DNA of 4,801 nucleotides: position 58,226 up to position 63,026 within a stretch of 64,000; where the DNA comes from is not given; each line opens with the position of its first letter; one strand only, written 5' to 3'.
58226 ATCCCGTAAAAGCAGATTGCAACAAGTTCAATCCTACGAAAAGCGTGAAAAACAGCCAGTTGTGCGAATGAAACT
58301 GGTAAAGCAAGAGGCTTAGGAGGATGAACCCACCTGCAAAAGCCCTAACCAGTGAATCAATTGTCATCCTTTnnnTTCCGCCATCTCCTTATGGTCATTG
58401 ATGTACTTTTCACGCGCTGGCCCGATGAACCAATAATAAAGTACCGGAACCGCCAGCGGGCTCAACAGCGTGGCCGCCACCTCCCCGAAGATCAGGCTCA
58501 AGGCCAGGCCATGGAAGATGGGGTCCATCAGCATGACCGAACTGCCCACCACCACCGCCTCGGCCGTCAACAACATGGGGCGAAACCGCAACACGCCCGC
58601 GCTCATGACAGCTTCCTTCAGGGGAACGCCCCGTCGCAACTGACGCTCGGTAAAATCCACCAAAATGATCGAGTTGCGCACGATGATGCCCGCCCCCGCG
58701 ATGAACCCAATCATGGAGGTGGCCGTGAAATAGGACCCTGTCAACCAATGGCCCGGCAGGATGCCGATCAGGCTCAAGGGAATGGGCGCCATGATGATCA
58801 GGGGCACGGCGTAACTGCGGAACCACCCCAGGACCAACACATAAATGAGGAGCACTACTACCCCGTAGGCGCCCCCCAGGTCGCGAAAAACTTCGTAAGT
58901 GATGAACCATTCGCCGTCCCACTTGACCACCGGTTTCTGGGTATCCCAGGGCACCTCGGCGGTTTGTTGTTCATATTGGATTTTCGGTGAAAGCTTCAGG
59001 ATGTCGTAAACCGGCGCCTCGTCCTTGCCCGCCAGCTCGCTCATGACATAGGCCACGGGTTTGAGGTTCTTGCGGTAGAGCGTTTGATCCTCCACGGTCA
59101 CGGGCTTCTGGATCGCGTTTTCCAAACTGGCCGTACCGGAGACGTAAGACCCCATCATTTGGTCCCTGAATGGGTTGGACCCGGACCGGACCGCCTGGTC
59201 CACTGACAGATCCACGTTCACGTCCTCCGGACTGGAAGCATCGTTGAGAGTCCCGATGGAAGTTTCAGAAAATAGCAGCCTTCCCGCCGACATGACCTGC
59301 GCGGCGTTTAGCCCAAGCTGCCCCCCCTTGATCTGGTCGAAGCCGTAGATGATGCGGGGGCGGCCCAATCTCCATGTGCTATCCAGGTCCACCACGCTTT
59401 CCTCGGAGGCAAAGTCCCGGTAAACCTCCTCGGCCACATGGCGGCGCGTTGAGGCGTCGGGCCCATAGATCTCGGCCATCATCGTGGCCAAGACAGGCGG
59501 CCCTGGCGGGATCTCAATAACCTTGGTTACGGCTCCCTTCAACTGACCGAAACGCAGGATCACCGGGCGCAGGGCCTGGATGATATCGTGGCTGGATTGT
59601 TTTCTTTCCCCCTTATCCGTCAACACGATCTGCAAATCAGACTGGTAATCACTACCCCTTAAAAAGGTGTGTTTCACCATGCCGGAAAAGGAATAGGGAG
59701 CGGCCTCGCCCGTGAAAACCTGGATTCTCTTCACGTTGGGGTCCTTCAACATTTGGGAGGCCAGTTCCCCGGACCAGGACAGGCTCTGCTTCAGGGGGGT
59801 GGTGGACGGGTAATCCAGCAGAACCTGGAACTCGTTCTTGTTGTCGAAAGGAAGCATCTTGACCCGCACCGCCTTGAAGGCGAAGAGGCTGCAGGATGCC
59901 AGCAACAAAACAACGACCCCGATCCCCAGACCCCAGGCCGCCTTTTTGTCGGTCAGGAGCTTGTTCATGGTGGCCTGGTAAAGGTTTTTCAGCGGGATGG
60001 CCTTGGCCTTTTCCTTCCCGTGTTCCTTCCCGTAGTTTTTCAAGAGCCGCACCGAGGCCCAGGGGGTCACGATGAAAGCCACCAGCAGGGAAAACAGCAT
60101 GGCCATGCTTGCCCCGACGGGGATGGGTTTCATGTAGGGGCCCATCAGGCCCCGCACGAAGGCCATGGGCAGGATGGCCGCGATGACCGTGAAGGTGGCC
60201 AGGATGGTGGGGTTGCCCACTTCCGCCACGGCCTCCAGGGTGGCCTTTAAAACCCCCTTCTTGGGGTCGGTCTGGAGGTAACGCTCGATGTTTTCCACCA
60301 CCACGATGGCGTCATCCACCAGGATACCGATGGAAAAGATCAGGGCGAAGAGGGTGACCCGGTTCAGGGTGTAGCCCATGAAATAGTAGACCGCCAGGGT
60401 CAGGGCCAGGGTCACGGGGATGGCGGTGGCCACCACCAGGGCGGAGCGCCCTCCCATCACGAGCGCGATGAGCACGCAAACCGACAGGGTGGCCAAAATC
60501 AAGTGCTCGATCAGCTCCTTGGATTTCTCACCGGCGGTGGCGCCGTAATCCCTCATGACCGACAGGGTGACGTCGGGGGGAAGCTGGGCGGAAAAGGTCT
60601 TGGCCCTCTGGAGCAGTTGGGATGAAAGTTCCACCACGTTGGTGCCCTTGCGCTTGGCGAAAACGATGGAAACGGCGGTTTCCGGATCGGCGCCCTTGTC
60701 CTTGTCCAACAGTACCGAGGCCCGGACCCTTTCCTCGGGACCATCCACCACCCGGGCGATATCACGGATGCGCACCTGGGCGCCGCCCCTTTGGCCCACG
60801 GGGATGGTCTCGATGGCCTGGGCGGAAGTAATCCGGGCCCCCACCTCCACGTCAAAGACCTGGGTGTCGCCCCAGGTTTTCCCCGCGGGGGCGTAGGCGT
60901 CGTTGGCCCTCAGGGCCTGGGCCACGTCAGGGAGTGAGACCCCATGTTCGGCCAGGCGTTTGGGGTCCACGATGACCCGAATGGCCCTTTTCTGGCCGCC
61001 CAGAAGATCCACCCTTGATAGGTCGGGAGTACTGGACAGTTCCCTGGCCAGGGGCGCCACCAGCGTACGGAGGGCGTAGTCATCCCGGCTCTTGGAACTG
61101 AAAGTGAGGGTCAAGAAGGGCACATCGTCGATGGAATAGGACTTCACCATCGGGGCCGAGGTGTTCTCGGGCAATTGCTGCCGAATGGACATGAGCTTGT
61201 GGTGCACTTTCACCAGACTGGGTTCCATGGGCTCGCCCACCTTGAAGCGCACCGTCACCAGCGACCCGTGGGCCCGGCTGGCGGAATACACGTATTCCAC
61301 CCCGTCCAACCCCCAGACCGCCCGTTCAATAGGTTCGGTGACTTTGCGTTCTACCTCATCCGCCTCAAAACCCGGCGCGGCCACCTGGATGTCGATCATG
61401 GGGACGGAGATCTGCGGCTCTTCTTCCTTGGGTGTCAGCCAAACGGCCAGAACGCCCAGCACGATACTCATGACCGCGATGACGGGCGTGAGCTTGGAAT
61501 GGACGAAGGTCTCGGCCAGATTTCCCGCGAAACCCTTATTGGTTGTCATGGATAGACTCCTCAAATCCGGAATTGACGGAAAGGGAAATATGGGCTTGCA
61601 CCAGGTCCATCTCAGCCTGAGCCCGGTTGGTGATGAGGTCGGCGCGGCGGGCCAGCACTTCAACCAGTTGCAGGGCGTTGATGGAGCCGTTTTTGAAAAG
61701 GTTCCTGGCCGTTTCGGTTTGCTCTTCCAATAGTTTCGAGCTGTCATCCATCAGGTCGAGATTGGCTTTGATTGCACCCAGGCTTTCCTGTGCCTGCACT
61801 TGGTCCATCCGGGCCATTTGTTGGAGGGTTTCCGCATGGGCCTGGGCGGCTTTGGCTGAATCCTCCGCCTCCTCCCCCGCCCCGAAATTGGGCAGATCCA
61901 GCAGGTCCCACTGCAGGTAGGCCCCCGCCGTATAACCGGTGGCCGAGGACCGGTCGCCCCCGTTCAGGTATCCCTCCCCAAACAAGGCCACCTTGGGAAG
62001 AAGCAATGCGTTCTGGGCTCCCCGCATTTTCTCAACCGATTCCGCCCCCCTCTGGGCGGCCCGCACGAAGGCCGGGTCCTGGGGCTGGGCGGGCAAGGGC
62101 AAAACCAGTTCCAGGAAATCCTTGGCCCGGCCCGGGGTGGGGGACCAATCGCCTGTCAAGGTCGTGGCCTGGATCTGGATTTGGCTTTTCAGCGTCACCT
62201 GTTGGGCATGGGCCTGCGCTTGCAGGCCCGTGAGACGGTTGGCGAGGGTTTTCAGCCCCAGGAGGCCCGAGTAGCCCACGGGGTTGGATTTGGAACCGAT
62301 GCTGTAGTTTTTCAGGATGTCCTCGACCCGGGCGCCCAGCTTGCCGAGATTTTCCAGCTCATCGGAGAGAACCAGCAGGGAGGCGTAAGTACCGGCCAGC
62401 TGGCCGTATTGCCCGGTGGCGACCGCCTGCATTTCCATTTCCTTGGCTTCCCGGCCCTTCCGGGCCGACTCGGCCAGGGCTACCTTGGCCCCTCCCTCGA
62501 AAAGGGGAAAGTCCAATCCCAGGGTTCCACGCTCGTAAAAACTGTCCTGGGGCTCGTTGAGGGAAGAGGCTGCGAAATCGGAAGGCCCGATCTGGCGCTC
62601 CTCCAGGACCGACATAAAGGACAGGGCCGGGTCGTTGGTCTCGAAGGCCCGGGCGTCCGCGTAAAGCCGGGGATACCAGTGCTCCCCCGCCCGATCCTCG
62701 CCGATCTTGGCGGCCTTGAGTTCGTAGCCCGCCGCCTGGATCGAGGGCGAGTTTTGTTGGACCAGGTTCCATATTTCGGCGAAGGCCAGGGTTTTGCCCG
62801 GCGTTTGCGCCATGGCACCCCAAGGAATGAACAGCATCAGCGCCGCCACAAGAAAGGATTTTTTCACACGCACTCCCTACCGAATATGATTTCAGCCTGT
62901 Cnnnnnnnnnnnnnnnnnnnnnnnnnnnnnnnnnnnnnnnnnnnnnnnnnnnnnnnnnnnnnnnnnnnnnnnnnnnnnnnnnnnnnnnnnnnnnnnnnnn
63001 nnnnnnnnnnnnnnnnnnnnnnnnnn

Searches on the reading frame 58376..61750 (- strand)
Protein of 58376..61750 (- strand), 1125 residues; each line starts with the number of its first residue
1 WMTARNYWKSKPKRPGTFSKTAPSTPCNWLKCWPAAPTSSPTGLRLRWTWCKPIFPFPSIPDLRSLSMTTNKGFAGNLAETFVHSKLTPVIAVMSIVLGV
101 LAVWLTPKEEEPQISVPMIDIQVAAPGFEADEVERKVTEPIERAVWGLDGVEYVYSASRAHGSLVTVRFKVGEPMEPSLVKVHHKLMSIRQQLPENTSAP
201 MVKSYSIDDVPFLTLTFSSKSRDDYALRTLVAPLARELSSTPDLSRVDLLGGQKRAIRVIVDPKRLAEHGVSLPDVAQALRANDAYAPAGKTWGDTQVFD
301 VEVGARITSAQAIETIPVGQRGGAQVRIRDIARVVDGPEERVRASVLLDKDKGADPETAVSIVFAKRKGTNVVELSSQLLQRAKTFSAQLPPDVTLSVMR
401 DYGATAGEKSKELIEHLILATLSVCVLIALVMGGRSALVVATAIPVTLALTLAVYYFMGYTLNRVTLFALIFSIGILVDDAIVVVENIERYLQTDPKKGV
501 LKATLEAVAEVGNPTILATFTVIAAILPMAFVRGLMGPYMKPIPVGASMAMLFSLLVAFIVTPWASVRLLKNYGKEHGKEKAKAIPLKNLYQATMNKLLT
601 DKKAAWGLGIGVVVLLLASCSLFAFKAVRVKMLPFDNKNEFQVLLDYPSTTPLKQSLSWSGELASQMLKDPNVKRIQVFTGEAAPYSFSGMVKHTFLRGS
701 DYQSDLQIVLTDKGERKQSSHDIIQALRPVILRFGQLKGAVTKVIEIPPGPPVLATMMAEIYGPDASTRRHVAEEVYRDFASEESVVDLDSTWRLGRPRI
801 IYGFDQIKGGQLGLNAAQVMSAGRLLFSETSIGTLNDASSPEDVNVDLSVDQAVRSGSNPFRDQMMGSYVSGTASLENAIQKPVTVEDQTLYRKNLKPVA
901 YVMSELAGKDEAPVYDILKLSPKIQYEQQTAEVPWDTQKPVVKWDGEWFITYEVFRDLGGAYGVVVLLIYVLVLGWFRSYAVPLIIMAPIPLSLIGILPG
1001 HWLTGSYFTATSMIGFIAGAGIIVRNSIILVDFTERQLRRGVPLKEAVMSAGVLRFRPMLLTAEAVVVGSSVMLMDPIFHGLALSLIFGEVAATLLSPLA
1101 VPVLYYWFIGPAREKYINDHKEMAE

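Call 34: search_protein_families(library=pfam, proteins=[window:58376-61750:-], max_evalue=0.001)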
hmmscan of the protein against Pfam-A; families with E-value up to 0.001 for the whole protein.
window:58376-61750:- (1125 aa): 2 families
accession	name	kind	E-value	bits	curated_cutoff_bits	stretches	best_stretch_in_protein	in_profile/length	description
PF00873.25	ACR_tran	-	6.4e-149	498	28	1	87-1108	11-1020/1021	AcrB/AcrD/AcrF family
PF02355.23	SecD_SecF_C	-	4.9e-06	26.5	20.5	1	409-558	25-171/189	Protein export membrane protein SecD/SecF, C-terminal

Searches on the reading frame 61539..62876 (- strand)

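Call 34: search_protein_families(library=pfam, proteins=[window:61539-62876:-], max_evalue=0.001)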
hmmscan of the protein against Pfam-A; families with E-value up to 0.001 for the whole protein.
window:61539-62876:- (446 aa): 1 family
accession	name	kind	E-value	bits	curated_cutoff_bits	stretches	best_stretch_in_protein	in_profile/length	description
PF02321.23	OEP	-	9.5e-19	68.4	22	2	272-428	16-178/187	Outer membrane efflux protein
